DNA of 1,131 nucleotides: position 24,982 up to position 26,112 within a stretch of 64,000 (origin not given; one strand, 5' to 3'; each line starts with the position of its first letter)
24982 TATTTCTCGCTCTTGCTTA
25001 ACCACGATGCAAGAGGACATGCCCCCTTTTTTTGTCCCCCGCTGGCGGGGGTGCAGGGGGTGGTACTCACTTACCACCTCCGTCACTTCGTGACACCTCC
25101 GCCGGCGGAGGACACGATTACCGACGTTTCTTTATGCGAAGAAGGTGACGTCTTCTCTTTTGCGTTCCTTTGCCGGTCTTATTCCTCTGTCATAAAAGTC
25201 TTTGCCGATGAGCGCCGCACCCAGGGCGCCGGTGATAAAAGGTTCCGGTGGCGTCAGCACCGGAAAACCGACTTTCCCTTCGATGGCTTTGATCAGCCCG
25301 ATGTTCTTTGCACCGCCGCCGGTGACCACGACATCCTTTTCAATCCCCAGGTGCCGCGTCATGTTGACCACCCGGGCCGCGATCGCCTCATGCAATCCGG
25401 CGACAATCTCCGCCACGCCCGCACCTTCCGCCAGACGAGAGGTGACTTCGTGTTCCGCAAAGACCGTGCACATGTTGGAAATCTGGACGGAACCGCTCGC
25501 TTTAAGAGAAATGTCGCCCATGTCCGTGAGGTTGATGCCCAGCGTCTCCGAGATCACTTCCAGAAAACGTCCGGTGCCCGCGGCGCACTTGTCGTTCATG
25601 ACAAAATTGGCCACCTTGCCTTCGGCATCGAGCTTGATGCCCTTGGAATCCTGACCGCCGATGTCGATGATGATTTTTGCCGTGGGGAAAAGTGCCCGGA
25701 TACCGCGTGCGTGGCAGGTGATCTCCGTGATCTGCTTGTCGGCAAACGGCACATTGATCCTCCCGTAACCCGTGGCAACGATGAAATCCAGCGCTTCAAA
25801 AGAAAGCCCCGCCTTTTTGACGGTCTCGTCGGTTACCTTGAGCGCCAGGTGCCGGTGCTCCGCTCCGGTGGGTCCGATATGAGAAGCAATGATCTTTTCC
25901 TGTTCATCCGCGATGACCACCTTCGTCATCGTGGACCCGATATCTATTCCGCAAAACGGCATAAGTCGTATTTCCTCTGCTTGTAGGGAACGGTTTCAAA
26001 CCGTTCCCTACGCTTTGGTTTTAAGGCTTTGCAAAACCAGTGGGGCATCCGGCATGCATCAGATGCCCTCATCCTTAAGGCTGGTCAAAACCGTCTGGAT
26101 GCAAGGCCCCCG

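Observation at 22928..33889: Sigma-54-controlled operon encoding a four-subunit benzoyl-CoA-reductase-like radical enzyme, with both an AMP-ligase and a family III CoA-transferase plus an orphan binding protein; substrate unknown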

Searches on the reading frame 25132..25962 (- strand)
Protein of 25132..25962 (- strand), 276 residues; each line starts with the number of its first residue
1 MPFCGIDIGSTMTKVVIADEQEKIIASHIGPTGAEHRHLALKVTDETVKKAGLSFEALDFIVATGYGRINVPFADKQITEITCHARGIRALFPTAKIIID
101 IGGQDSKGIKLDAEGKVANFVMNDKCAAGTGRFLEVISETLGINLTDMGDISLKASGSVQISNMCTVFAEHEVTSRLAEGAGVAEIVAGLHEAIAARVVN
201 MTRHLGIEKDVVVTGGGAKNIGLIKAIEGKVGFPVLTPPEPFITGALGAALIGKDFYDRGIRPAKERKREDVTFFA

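Call 3: search_protein_families(library=pfam, proteins=[window:25132-25962:-])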
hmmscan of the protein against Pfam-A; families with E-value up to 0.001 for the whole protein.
window:25132-25962:- (276 aa): 2 families
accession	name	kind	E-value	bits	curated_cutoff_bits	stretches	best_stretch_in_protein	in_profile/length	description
PF01869.26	BcrAD_BadFG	-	6.4e-61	206.7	31.5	1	5-253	2-271/271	BadF/BadG/BcrA/BcrD ATPase family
PF00370.27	FGGY_N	-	0.00039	20.5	28.8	0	4-29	3-28/245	FGGY family of carbohydrate kinases, N-terminal domain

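Call 4: search_protein_families(library=ncbifam, proteins=[window:25132-25962:-])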
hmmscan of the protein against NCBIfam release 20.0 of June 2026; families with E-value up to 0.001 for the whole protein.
window:25132-25962:- (276 aa): 5 families
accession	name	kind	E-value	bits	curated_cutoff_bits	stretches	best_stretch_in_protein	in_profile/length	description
TIGR00241.1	CoA_E_activ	domain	1e-78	264.3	125.4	1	4-252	3-248/248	acyl-CoA dehydratase activase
TIGR03192.1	benz_CoA_bzdQ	equivalog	2.1e-55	188.2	380.2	1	4-255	35-288/293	benzoyl-CoA reductase, bzd-type, subunit Q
TIGR02259.1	benz_CoA_red_A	equivalog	6.3e-50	170.2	578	1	59-249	231-428/432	benzoyl-CoA reductase subunit A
TIGR02261.1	benz_CoA_red_D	equivalog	2.7e-36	125.1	312.85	1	4-253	4-262/262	benzoyl-CoA reductase subunit D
TIGR03286.1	methan_mark_15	hypoth_equivalog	2.5e-32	112.4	455.75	1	5-254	148-402/404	methanogenesis marker 15 protein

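Call 9: search_solved_structures(query=window:25132-25962:-, max_evalue=0.001)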
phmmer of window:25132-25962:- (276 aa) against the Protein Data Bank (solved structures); distinct sequences matched with E-value up to 0.001: 7.
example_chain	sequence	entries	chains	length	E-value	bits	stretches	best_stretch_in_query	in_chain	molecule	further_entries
4eht_A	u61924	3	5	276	1.9e-69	237.3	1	4-255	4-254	Activator of 2-hydroxyisocaproyl-CoA dehydratase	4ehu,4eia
9gai_D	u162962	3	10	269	5.1e-67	229.4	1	5-263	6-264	3-methylbenzoyl-CoA reductase alpha subunit MbdQ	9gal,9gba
1hux_A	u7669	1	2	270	2.2e-58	201.1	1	4-252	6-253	ACTIVATOR OF (R)-2-HYDROXYGLUTARYL-COA DEHYDRATASE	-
7yyl_E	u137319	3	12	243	3e-54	187.5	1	3-255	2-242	Putative CoA-substrate-specific enzyme activase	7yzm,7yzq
9gai_C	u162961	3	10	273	3.2e-45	157.9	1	4-254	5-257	3-methylbenzoyl-CoA reductase delta subunit MbdP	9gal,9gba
2r0c_A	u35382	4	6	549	0.0007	22.4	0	5-104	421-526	RebC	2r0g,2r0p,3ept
4eip_A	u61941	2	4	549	0.00072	22.4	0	5-104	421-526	Putative FAD-monooxygenase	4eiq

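Call 34: search_solved_structures(query=window:25132-25962:-, max_evalue=0.001, show_alignments=5)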
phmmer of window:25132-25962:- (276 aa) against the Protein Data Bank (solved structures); distinct sequences matched with E-value up to 0.001: 7.
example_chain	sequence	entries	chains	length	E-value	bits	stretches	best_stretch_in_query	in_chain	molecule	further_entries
4eht_A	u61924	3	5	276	1.9e-69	237.3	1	4-255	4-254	Activator of 2-hydroxyisocaproyl-CoA dehydratase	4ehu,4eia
9gai_D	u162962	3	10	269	5.1e-67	229.4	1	5-263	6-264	3-methylbenzoyl-CoA reductase alpha subunit MbdQ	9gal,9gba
1hux_A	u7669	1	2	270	2.2e-58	201.1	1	4-252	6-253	ACTIVATOR OF (R)-2-HYDROXYGLUTARYL-COA DEHYDRATASE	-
7yyl_E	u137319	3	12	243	3e-54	187.5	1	3-255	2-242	Putative CoA-substrate-specific enzyme activase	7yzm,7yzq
9gai_C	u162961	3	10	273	3.2e-45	157.9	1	4-254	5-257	3-methylbenzoyl-CoA reductase delta subunit MbdP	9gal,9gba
2r0c_A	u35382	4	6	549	0.0007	22.4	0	5-104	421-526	RebC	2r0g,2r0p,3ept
4eip_A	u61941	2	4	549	0.00072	22.4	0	5-104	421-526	Putative FAD-monooxygenase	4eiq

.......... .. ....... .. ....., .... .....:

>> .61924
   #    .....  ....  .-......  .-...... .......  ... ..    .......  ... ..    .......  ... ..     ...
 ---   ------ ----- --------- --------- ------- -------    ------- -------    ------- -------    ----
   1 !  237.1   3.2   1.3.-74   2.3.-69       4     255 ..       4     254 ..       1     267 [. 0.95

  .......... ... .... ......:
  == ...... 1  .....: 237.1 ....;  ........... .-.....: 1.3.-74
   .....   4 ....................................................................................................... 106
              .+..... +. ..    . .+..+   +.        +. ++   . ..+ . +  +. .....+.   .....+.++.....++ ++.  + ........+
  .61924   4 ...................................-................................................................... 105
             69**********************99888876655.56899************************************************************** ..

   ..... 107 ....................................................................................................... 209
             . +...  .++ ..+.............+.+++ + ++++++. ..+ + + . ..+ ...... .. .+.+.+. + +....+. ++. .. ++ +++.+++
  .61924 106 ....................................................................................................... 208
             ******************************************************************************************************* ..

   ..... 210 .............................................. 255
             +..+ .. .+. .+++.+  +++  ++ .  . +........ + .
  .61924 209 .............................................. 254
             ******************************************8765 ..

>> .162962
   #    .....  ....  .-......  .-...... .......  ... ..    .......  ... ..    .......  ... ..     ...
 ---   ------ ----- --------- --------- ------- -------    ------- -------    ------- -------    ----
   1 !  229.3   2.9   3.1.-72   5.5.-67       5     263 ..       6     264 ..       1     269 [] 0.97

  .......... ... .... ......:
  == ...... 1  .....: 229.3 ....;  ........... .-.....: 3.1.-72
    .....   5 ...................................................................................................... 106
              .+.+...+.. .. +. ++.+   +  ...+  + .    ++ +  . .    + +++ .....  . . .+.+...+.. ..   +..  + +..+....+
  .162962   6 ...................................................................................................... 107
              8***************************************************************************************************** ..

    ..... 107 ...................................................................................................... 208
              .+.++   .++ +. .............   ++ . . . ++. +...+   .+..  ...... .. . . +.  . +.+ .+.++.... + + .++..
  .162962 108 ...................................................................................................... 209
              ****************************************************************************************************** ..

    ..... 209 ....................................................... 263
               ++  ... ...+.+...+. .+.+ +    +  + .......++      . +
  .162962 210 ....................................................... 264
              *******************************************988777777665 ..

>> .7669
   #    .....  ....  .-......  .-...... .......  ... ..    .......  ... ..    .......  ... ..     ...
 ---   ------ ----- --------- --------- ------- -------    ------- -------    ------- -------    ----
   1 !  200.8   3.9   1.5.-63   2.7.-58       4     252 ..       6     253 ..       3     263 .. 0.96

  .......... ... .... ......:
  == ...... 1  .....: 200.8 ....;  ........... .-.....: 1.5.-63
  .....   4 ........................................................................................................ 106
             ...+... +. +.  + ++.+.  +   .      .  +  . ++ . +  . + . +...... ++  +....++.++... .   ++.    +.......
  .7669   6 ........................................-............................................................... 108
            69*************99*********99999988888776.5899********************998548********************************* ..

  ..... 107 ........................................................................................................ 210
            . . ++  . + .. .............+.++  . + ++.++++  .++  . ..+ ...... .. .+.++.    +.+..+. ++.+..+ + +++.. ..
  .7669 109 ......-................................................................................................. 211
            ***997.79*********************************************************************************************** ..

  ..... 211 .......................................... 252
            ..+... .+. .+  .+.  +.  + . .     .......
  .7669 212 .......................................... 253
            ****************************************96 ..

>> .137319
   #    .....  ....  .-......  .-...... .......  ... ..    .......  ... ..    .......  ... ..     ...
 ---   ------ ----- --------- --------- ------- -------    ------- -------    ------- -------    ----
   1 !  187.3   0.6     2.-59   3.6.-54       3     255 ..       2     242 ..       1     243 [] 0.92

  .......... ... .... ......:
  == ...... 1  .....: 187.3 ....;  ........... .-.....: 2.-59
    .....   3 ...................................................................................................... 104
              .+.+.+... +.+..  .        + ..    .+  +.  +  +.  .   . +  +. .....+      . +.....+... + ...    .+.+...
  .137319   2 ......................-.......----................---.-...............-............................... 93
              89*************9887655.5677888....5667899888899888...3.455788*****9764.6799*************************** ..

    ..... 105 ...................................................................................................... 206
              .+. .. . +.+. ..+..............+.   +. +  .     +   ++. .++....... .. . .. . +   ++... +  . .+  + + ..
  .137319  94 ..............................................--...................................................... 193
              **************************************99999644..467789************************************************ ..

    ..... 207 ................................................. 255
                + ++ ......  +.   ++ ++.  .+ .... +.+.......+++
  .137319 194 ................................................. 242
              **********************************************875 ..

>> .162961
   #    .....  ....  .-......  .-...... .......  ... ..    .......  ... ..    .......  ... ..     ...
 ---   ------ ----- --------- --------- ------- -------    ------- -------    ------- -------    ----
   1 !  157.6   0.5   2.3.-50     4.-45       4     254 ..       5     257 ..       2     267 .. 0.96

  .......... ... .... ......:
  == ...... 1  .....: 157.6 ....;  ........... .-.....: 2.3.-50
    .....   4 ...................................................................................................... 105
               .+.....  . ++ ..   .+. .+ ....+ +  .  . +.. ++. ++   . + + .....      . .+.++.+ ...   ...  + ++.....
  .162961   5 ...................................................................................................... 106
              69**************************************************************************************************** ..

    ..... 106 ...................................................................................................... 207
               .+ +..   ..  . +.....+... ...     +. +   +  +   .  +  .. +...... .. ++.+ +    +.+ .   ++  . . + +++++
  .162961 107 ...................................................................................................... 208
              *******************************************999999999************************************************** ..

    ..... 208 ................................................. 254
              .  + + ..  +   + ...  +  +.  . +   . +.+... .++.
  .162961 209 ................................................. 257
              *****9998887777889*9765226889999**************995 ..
